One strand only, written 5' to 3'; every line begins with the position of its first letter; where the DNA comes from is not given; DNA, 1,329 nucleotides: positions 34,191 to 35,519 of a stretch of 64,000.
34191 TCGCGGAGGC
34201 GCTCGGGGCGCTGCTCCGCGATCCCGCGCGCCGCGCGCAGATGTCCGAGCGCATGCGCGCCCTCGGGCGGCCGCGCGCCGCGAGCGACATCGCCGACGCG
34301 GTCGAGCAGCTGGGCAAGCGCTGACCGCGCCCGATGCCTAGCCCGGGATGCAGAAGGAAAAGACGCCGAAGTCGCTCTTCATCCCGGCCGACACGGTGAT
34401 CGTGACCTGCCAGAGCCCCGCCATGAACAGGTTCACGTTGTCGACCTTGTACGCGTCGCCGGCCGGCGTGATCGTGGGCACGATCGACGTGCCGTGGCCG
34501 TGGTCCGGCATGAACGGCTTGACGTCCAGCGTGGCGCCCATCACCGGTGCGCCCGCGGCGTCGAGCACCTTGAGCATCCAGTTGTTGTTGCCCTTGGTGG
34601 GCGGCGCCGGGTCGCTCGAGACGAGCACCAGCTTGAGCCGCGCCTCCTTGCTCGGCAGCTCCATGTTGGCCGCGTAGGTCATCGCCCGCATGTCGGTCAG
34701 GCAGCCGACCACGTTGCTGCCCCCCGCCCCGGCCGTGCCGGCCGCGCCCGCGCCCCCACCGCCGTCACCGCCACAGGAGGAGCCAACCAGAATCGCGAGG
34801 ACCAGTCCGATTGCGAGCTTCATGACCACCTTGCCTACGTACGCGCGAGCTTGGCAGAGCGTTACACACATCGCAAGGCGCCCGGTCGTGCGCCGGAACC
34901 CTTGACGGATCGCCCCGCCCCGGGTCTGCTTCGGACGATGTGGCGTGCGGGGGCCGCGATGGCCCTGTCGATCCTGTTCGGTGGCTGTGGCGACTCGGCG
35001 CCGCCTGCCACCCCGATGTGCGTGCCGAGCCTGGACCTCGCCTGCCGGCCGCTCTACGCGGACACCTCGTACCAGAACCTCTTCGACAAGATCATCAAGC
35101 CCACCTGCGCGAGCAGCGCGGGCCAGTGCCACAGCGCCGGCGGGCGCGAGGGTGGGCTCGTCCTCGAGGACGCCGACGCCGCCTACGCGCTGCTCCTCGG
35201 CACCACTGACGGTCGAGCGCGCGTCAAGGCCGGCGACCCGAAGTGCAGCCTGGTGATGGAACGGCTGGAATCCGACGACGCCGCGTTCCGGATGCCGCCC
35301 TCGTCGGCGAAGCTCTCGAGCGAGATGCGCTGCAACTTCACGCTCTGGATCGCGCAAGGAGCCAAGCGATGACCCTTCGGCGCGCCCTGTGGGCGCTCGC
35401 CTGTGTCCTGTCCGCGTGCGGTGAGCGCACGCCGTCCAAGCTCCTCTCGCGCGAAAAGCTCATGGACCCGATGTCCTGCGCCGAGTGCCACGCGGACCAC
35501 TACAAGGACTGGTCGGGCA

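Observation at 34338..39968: Eight-gene copper/haem envelope island inserted between murG and murC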

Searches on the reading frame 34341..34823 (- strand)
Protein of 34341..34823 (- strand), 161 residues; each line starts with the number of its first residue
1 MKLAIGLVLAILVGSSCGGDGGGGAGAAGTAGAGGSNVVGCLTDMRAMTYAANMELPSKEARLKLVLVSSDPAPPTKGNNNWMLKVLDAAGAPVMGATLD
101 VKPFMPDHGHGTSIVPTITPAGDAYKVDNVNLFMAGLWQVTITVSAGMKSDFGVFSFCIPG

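Call 6: search_protein_families(library=pfam, max_evalue=0.1, proteins=[window:34341-34823:-])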
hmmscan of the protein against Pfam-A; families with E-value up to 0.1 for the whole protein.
window:34341-34823:- (161 aa): 2 families
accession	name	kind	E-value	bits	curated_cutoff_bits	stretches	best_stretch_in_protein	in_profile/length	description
PF13115.11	YtkA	-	1.6e-11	45.1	25.9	1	62-142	6-84/85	YtkA-like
PF24107.1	DUF7382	-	0.086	13.2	27.4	0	76-102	16-42/65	Domain of unknown function (DUF7382)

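Call 7: search_protein_families(library=ncbifam, max_evalue=0.1, proteins=[window:34341-34823:-])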
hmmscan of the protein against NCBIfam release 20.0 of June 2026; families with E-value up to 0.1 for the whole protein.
window:34341-34823:- (161 aa): 0 families

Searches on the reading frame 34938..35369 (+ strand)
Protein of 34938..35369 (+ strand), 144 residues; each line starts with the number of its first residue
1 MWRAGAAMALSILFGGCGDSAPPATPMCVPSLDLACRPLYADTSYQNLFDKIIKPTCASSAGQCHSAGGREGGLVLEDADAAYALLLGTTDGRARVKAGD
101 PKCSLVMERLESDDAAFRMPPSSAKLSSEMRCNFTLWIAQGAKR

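Call 6: search_protein_families(library=pfam, max_evalue=0.1, proteins=[window:34938-35369:+])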
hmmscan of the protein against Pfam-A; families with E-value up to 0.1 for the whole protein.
window:34938-35369:+ (144 aa): 1 family
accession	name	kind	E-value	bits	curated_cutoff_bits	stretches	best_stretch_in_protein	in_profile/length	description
PF07635.16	PSCyt1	-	2.2e-08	35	22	1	63-122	3-58/59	Planctomycete cytochrome C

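Call 7: search_protein_families(library=ncbifam, max_evalue=0.1, proteins=[window:34938-35369:+])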
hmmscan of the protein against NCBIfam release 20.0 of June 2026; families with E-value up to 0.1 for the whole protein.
window:34938-35369:+ (144 aa): 2 families
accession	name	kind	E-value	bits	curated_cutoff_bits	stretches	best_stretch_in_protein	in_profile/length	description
TIGR03806.1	chp_HNE_0200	subfamily_domain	0.012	14.8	313.3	1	88-129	260-301/314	SO2930 family diheme c-type cytochrome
NF000114.1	16S_rRNA_Rmt_G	exception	0.097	12.1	500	0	41-95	57-109/264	RmtG family 16S rRNA (guanine(1405)-N(7))-methyltransferase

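Call 80: search_protein_representatives(protein=window:34938-35369:+)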
Query: 144 residues. Proteins with E-value up to 0.001 (for the whole library): 1133; up to 1e-10: 257; up to 1e-30: 1. The best 150 are listed.
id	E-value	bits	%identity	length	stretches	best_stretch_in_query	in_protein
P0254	3.5e-33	130.9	53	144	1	5-144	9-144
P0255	3.9e-29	117.7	49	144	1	6-144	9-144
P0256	1.8e-28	115.6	47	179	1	9-144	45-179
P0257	3.3e-28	114.7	49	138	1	8-144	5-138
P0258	7.7e-28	113.5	46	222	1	8-144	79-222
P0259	8.7e-28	113.4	47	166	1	13-144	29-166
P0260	8.8e-28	113.4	44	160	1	4-144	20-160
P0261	1.6e-27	112.5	52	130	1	44-144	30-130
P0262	3.2e-27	111.5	45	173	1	15-144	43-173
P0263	6.4e-27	110.5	45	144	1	9-144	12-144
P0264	7.1e-27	110.4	48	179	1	13-144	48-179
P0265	1.3e-26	109.5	47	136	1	8-143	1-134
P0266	1.3e-26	109.5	47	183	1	7-144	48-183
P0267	4.2e-26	107.9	46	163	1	5-144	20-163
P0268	1.6e-25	106.1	48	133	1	11-144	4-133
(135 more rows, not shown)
